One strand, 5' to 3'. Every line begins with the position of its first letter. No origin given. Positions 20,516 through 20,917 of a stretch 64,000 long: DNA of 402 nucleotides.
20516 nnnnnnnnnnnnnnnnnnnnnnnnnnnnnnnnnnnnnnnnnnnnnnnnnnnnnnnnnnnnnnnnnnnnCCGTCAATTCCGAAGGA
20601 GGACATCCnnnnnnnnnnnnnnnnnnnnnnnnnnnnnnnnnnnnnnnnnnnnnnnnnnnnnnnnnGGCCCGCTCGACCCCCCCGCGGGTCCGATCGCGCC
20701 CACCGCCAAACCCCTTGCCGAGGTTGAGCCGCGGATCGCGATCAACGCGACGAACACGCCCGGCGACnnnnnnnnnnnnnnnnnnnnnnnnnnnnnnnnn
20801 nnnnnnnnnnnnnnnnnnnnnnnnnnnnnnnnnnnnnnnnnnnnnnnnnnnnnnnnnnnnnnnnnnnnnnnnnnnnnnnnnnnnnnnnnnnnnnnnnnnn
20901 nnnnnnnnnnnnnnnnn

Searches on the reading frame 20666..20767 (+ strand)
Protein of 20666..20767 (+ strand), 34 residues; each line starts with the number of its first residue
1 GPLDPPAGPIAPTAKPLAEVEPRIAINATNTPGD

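Call 48: search_protein_representatives(alignment_id=A3)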
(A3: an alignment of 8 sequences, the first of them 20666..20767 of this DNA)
Query: 8 sequences, 34 profile positions. Proteins with E-value up to 0.001 (for the whole library): 1779; up to 1e-10: 592; up to 1e-30: 0. The best 150 are listed.
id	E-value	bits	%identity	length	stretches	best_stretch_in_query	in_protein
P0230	4.5e-19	84.4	-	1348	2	13-24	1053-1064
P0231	1.7e-16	76.2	-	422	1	1-34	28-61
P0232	4.6e-16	74.8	-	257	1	1-34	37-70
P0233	4.7e-16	74.8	-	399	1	1-34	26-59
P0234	6.2e-16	74.4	-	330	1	1-34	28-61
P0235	6.5e-16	74.3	-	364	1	1-34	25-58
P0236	7.0e-16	74.2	-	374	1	1-34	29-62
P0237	1.0e-15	73.7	-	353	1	1-34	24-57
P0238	1.1e-15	73.6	-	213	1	1-34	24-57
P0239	1.2e-15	73.4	-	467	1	1-34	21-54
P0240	1.9e-15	72.9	-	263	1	1-34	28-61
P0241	2.3e-15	72.6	-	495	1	1-34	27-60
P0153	2.5e-15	72.4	-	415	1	1-34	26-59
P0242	2.7e-15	72.4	-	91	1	1-34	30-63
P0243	3.0e-15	72.2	-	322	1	1-34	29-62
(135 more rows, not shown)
